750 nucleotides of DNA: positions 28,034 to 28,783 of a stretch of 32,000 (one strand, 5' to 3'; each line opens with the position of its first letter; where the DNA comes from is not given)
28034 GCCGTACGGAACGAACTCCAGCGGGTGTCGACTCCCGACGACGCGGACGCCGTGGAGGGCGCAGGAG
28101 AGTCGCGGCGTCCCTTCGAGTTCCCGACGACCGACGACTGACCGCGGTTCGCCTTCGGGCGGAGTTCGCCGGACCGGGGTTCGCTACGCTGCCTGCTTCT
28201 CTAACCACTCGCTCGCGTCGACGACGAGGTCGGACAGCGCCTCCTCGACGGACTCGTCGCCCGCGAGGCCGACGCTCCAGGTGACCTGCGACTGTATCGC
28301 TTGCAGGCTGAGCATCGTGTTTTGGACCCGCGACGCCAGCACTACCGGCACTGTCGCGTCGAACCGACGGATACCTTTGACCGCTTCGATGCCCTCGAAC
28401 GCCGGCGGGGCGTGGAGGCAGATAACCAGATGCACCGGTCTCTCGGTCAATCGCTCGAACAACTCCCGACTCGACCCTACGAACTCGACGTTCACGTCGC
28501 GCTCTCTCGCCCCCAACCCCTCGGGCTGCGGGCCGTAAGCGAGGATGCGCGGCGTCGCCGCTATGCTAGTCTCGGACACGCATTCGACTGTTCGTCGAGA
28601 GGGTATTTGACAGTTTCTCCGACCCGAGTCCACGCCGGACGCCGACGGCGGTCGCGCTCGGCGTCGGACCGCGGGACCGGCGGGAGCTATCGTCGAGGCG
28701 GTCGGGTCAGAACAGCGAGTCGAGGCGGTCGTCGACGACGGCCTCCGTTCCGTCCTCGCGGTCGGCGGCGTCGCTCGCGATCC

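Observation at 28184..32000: Tubulin-like CetZ and actin-like volactin genes 0.7 kb apart, embedded with three uncharacterised partners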

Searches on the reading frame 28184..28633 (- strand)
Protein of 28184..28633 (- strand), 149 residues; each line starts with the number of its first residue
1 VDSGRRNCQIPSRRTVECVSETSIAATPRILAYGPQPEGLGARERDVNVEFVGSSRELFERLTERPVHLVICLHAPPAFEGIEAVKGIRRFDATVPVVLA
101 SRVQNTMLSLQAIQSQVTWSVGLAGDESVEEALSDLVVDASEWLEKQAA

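Call 4: search_protein_families(library=pfam, proteins=[window:28184-28633:-], max_evalue=0.1)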
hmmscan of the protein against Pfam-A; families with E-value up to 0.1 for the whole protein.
window:28184-28633:- (149 aa): 1 family
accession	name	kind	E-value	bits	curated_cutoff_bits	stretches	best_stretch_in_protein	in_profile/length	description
PF00072.30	Response_reg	-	4.6e-05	24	30.2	1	44-115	20-91/111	Response regulator receiver domain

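Call 5: search_protein_families(library=ncbifam, proteins=[window:28184-28633:-], max_evalue=0.1)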
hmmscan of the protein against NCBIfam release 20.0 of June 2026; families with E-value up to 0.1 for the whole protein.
window:28184-28633:- (149 aa): 5 families
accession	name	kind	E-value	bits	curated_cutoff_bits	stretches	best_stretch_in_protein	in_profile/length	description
NF052313.1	T9SS_RR_PorX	equivalog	0.00052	18.9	300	1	43-117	21-95/513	T9SS response regulator signal transducer PorX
NF053622.1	ATPseBagAMYCTU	equivalog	0.0012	18.4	400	1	66-119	191-244/325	ATPase BagA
NF041946.1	LuxO_transreg_Vib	equivalog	0.024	13.4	800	1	46-101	20-75/463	quorum-sensing sigma-54 dependent transcriptional regulator LuxO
NF007969.0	PRK10693.1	equivalog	0.026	13.5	329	1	54-105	39-90/337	two-component system response regulator RssB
NF007689.0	PRK10365.1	equivalog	0.042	12.6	760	1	46-113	29-96/441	sigma-54-dependent response regulator transcription factor ZraR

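Call 29: search_solved_structures(query=window:28184-28576:-, max_evalue=1, show_alignments=2)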
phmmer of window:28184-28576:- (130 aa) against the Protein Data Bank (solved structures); distinct sequences matched with E-value up to 1: 15.
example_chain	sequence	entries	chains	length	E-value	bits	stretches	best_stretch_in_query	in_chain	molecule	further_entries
4qyw_A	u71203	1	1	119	0.0098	19.4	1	35-96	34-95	Chemotaxis protein CheY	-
4l85_A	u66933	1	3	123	0.043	17.4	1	36-86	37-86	KDP operon transcriptional regulatory protein KdpE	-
1zh2_A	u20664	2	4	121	0.11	16.1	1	36-86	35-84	KDP operon transcriptional regulatory protein kdpE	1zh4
1u0s_Y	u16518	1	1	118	0.23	15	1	35-96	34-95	Chemotaxis protein cheY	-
1tmy_A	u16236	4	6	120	0.23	15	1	35-96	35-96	CHEY PROTEIN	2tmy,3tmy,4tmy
4iga_A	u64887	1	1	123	0.25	14.9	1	35-96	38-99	Chemotaxis protein CheY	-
4kfc_A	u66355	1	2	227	0.27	14.8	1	36-86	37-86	KDP operon transcriptional regulatory protein KdpE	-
4kny_A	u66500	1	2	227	0.29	14.7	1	36-86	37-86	KDP operon transcriptional regulatory protein KdpE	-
7fgp_A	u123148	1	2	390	0.33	14.5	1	5-97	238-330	Glycine/D-amino acid oxidase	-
6lgq_D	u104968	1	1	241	0.33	14.5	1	36-86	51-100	DNA-binding response regulator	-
1ys6_A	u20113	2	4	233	0.35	14.4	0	8-83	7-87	Transcriptional regulatory protein prrA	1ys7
3cwo_X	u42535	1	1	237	0.36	14.4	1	30-96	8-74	beta/alpha-barrel protein based on 1THF and 1TMY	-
2lle_A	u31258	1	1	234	0.47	14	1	34-97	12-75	Chemotaxis protein CheY, Imidazole glycerol phosphate synthase subunit HisF chimera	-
3cz5_A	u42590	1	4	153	0.58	13.7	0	40-107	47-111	Two-component response regulator, LuxR family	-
6c40_B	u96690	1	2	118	0.81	13.2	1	37-96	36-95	Chemotaxis protein CheY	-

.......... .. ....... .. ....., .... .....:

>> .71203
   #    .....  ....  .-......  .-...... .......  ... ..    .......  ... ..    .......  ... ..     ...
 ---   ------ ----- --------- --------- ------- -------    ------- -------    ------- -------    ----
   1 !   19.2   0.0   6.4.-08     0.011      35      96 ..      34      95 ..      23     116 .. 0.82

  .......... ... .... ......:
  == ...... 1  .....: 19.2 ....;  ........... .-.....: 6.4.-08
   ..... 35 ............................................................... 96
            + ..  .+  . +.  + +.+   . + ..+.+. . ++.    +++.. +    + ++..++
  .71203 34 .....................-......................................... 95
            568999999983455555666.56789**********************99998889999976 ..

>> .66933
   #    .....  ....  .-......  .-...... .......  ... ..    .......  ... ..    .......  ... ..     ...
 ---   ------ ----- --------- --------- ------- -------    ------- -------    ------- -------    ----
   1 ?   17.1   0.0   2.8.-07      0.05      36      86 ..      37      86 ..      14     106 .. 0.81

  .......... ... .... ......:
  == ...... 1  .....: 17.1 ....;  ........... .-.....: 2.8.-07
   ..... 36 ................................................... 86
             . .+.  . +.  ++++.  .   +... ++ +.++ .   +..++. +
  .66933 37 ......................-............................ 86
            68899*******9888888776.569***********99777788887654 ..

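Call 56: predict_structure(protein=window:28184-28576:-)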
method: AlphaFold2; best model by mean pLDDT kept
length: 130 residues; sequences in the alignment: 1
mean_pLDDT: 36.6   pTM: 0.29
mean pLDDT of the five models: 36.6, 33.8, 30.4, 30.4, 30.0
residues with pLDDT >= 90: 0; 70-90: 0; 50-70: 1; < 50: 129
segments of 3 or more residues with pLDDT < 50: 1-111, 113-130
pLDDT, mean of each block of 10 residues (from residue 1): 29 31 34 36 39 40 34 35 34 36 43 46 38
secondary structure, 60 per line:
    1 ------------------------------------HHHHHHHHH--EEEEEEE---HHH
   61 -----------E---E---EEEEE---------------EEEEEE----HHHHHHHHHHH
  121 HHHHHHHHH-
elements in order: H37-45 E48-54 E80-84 E100-105 H110-129
